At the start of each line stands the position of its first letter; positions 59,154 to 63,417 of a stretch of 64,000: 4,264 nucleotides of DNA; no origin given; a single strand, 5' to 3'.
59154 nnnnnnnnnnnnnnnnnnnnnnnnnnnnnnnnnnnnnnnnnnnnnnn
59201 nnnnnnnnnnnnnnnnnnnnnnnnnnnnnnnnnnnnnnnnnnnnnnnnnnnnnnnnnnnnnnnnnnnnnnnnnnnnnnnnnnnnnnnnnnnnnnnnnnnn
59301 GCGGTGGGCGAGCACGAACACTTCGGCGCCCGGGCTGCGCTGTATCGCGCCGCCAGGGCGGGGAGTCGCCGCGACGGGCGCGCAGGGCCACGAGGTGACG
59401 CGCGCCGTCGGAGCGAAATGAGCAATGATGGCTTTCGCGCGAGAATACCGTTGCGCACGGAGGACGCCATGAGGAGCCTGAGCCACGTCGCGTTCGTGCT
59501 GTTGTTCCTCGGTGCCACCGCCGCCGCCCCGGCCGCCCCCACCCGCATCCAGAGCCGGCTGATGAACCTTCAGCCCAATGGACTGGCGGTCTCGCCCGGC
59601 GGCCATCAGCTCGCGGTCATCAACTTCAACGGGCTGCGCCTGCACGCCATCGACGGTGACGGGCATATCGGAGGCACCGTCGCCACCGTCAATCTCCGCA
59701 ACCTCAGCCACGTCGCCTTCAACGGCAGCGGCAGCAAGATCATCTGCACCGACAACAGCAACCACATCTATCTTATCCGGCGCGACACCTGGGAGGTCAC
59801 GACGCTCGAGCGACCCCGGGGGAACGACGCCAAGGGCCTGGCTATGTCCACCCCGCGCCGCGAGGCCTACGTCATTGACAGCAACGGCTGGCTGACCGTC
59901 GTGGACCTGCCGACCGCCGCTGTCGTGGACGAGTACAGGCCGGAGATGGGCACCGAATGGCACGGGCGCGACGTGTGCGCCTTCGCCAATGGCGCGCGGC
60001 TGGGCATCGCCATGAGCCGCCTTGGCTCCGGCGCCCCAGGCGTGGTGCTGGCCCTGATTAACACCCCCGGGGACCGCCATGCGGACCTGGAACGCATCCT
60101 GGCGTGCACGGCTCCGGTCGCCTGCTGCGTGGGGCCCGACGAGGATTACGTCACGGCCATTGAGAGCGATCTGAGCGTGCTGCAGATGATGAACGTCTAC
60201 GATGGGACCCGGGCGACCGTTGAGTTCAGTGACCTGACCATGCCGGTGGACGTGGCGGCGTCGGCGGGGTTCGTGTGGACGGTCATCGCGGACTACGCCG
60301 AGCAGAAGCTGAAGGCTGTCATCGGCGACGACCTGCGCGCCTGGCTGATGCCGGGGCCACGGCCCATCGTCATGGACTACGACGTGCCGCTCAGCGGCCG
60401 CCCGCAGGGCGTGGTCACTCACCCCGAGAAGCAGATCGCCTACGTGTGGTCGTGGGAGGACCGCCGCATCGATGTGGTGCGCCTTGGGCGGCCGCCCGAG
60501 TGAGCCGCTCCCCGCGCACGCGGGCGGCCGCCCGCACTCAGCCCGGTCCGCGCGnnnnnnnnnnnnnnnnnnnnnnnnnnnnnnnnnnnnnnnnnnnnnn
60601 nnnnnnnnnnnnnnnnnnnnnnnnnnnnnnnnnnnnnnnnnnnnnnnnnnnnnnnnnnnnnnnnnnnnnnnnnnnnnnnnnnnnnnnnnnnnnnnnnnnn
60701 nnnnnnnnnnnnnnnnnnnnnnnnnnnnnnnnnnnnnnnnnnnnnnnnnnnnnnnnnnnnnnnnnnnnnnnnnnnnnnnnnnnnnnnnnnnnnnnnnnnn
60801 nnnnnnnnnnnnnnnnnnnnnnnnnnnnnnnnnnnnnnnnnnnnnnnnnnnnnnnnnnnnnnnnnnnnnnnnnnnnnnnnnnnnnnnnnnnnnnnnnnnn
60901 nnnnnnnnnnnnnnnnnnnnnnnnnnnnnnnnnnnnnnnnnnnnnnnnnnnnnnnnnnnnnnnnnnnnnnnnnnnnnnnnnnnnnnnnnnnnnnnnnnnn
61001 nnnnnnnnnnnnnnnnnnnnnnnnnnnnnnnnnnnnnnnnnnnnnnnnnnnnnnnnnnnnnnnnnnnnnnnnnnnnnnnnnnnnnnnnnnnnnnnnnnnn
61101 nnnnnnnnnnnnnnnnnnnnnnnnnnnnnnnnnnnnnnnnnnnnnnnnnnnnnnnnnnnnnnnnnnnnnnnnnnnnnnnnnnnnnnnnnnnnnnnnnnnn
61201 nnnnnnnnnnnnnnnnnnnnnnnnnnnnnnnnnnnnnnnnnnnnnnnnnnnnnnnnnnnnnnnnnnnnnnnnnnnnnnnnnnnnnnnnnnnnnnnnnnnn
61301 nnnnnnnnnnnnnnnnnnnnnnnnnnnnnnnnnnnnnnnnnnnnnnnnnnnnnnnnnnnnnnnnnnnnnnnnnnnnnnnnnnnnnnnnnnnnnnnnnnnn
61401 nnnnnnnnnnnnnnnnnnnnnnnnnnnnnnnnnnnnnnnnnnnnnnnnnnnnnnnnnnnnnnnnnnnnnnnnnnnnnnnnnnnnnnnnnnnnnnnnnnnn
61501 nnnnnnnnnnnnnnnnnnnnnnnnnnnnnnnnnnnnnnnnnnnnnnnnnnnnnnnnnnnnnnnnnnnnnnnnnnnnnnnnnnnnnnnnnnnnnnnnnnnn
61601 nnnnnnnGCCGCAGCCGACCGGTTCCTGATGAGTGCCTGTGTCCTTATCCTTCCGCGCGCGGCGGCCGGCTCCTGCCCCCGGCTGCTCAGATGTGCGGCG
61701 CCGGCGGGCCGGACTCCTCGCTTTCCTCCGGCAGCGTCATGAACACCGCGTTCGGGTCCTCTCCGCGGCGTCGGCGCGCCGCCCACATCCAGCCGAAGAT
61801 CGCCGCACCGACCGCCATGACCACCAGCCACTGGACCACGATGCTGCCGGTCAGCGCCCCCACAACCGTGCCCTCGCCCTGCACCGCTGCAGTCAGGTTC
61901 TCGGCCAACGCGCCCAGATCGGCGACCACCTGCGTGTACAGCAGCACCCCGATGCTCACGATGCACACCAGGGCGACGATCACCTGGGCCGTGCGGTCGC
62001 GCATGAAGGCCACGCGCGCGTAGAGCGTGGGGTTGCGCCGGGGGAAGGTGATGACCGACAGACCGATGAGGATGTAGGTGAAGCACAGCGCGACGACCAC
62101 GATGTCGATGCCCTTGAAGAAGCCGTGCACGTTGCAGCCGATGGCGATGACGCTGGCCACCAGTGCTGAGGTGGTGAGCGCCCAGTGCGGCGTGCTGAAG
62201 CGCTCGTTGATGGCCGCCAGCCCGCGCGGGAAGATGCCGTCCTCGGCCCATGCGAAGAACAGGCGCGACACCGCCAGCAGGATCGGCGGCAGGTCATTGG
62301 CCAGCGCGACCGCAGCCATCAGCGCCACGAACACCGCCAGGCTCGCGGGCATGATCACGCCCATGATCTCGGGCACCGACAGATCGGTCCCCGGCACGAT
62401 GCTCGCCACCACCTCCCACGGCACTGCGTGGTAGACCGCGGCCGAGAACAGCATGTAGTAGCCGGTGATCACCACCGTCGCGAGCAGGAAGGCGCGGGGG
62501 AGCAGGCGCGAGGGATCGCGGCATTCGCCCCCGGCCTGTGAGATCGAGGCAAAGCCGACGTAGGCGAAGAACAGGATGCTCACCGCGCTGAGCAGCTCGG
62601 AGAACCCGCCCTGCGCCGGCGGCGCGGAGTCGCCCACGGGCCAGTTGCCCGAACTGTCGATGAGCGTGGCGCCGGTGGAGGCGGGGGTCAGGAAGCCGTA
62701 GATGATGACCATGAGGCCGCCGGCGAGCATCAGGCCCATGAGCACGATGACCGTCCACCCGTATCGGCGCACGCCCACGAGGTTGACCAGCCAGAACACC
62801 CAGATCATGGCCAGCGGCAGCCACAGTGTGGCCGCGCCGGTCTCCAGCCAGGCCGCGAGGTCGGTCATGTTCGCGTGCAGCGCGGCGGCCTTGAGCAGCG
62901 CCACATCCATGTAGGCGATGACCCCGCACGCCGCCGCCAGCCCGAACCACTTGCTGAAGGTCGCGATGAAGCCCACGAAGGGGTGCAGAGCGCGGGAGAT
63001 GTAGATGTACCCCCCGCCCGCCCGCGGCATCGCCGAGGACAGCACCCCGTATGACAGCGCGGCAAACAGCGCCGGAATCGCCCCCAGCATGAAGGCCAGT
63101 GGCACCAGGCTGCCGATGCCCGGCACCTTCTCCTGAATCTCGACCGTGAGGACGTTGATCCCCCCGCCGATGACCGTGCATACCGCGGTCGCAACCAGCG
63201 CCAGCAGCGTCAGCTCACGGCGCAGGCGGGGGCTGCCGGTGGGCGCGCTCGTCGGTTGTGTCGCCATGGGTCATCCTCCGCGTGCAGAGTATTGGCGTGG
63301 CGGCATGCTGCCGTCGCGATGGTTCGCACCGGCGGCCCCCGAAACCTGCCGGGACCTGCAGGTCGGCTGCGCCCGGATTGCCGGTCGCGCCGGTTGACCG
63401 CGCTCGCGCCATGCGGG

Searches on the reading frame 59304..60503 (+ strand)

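Call 12: search_protein_families(library=pfam, proteins=[window:59304-60503:+], max_evalue=0.001)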
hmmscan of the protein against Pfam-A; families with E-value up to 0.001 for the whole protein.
window:59304-60503:+ (399 aa): 0 families

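Call 81: search_protein_families(library=pfam, proteins=[window:59304-60503:+], max_evalue=1)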
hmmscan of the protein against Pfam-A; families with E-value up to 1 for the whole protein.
window:59304-60503:+ (399 aa): 2 families
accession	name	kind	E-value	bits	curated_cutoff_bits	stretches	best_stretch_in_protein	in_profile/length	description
PF01436.27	NHL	-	0.023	15.2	20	0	90-101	3-14/28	NHL repeat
PF16755.11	Beta-prop_NUP159_NUP214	-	0.075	12.7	29.6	1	91-208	13-143/366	NUP159/214 beta propeller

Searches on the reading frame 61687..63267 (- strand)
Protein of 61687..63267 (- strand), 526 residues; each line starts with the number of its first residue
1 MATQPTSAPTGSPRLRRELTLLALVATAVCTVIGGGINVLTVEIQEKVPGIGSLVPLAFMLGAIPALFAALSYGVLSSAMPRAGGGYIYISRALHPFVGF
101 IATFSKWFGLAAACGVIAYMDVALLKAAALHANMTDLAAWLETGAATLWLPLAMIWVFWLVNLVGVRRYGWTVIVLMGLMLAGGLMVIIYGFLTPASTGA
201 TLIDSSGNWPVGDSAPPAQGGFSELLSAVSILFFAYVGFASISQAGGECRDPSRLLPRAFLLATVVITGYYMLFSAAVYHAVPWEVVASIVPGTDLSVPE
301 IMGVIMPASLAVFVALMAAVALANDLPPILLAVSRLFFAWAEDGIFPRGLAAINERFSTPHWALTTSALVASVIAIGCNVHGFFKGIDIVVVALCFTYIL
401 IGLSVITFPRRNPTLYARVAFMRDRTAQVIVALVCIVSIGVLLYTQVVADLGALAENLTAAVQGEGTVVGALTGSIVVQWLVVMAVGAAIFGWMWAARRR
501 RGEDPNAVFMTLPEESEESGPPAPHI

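Call 12: search_protein_families(library=pfam, proteins=[window:61687-63267:-], max_evalue=0.001)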
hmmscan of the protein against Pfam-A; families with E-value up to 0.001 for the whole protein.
window:61687-63267:- (526 aa): 2 families
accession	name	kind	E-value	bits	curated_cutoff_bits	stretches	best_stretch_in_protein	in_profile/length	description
PF13520.12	AA_permease_2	-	4e-35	122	27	1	19-448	1-406/427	Amino acid permease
PF00324.27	AA_permease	-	4.8e-22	78.7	24.6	1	32-450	10-425/470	Amino acid permease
